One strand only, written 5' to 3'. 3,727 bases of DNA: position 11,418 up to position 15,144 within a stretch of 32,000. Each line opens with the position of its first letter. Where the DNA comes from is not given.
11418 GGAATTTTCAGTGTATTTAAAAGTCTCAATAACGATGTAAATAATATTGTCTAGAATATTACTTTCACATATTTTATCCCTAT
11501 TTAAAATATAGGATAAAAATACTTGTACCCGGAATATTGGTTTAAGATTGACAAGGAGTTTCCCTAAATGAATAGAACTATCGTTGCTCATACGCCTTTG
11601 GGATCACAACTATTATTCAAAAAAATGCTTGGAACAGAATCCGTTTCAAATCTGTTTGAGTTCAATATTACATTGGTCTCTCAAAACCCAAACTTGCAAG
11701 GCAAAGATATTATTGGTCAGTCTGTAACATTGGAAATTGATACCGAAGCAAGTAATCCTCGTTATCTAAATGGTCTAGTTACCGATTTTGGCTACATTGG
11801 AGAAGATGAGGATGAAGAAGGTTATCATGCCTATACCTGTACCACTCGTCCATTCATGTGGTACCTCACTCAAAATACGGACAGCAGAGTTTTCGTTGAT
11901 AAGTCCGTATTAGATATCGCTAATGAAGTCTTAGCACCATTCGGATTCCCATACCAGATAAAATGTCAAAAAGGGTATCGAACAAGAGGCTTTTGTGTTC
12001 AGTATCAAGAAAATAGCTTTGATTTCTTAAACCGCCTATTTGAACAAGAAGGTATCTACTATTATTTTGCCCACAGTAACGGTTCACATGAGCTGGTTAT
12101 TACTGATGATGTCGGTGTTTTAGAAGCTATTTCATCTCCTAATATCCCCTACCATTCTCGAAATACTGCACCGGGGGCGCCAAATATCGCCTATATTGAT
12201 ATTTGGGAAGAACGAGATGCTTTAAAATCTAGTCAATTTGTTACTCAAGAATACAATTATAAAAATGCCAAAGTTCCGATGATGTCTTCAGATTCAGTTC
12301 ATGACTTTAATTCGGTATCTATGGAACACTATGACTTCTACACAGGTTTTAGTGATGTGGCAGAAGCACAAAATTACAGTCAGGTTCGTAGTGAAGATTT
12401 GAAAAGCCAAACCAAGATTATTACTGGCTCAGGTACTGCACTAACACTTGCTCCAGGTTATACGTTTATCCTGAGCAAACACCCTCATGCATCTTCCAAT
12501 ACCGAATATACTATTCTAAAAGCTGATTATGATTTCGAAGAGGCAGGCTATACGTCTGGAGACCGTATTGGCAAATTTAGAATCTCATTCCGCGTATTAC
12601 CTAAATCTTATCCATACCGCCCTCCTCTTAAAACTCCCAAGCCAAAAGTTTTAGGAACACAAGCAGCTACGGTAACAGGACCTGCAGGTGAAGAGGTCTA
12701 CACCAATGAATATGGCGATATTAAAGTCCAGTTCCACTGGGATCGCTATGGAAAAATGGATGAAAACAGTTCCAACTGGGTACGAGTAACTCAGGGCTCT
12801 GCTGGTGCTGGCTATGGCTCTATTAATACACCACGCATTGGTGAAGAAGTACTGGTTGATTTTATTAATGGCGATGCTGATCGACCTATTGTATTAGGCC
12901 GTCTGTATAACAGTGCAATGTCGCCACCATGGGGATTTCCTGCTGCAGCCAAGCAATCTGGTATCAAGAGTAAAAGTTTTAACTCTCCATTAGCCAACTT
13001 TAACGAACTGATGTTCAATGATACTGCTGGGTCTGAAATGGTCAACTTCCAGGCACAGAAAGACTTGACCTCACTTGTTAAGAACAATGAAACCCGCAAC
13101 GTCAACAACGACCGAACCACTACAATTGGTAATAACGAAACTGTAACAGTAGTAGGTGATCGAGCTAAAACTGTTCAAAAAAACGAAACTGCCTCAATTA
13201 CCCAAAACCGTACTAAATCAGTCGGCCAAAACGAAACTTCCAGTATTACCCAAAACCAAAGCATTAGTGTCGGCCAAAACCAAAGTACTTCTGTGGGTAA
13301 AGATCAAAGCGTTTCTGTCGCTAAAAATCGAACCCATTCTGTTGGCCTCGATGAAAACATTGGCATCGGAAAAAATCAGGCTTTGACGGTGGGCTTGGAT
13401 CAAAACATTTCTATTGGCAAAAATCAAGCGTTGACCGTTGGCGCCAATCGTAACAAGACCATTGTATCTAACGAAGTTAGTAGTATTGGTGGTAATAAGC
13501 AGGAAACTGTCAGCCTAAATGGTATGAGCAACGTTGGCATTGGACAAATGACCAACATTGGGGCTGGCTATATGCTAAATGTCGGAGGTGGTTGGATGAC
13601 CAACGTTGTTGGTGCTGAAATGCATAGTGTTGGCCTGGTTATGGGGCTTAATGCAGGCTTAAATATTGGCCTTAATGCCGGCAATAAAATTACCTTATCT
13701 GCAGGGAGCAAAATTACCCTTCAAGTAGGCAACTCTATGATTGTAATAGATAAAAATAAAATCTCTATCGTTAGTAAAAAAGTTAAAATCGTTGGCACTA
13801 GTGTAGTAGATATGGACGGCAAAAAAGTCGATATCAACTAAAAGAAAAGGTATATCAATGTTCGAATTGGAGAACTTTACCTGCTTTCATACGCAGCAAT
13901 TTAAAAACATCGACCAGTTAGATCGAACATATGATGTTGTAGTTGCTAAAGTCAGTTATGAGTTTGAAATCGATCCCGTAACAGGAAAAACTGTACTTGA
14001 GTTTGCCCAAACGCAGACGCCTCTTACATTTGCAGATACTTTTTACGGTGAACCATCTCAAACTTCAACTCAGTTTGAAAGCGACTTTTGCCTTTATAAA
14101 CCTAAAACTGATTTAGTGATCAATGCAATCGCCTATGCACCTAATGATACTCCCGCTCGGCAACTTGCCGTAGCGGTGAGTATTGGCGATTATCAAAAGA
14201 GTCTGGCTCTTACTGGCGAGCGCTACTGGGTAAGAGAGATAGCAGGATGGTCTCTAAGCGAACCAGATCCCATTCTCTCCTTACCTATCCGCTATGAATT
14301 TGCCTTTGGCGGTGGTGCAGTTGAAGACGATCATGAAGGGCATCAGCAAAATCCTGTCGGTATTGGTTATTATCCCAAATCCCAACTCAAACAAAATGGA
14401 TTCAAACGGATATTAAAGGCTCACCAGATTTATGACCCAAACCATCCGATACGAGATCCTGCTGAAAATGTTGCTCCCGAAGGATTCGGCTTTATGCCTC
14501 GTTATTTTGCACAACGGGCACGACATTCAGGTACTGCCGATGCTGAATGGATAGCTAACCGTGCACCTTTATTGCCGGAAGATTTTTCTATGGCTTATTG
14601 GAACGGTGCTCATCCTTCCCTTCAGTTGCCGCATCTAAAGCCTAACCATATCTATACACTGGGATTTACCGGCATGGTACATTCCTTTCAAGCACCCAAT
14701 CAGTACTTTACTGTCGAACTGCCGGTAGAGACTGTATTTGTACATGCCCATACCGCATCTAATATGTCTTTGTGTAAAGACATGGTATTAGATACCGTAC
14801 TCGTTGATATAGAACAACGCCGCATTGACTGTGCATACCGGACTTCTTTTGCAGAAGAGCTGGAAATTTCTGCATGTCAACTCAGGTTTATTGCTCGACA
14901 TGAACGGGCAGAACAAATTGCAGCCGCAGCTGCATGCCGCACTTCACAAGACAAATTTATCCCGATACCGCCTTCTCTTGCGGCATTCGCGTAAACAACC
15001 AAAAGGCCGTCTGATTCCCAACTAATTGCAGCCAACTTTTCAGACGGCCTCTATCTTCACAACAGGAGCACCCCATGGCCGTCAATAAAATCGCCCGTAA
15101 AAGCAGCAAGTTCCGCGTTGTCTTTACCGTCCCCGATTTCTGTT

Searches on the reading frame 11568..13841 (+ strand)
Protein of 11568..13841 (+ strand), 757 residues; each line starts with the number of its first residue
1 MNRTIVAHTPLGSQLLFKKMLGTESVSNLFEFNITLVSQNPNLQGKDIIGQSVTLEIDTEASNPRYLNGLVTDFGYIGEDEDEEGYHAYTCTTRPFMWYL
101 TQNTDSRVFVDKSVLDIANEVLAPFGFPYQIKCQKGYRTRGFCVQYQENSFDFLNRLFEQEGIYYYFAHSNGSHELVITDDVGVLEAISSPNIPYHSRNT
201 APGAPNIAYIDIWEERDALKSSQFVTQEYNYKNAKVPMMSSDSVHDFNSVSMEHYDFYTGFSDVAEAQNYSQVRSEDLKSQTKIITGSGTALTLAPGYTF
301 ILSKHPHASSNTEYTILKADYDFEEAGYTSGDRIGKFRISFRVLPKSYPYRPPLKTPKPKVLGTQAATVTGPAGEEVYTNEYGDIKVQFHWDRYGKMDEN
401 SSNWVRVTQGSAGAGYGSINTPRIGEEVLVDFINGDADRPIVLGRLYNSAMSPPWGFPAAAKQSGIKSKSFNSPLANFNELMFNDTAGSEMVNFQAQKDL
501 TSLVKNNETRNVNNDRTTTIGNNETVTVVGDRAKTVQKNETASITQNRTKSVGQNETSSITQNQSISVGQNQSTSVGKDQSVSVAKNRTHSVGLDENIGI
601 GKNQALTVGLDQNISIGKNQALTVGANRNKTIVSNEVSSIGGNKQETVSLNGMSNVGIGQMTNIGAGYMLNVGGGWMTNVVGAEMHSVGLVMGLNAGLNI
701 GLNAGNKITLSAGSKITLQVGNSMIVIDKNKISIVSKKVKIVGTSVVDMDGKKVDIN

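Call 72: search_protein_families(library=pfam, proteins=[window:11568-13841:+], max_evalue=0.01)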
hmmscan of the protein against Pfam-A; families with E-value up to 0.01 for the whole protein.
window:11568-13841:+ (757 aa): 7 families
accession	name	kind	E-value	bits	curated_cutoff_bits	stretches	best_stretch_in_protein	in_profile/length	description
PF05954.17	Phage_GPD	-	8.5e-75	252.2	30.1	1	23-324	1-302/305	Phage tail baseplate hub (GPD)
PF22178.3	Gp5_trimer_C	-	5.5e-44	149.3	30.9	3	464-576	1-112/112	Bacteriophage T4 gp5 C-terminal trimerisation domain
PF04717.18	Phage_base_V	-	5.3e-14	52.8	23.8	1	398-447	26-75/75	Type VI secretion system/phage-baseplate injector OB domain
PF06715.18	Gp5_C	-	7.4e-08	32.5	20.4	0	515-536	2-23/24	Gp5 C-terminal repeat (3 copies)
PF20093.5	DUF6484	-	0.0002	22.4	27.6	1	421-446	36-61/61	Domain of unknown function (DUF6484)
PF22255.2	Gp44-like_2nd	-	0.00054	20.3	27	1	110-167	17-74/84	Baseplate hub protein gp44-like, second domain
PF10106.14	DUF2345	-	0.0038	17.5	30.7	1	692-736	89-134/151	Uncharacterized protein conserved in bacteria (DUF2345)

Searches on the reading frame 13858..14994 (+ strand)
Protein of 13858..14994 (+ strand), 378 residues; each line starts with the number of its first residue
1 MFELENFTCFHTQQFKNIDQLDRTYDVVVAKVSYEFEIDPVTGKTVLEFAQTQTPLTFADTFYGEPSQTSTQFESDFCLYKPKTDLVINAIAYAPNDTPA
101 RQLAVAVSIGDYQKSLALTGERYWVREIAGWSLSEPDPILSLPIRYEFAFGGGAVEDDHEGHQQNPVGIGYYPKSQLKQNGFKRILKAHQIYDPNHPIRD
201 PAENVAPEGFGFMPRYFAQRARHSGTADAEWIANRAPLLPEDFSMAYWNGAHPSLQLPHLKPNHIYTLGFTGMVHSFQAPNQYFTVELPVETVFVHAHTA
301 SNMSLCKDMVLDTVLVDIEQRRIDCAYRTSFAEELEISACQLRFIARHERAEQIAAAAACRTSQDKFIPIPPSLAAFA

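Call 4: search_protein_families(library=pfam, proteins=[window:13858-14994:+], max_evalue=0.01)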
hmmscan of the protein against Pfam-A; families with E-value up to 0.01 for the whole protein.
window:13858-14994:+ (378 aa): 1 family
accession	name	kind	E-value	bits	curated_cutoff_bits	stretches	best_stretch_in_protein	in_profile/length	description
PF09937.14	DUF2169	-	3.9e-67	227.1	25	1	27-328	7-294/294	Uncharacterized protein conserved in bacteria (DUF2169)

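Call 89: search_protein_families(library=ncbifam, proteins=[window:13858-14994:+], max_evalue=0.01)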
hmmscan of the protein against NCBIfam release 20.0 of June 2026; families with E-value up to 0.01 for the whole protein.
window:13858-14994:+ (378 aa): 0 families
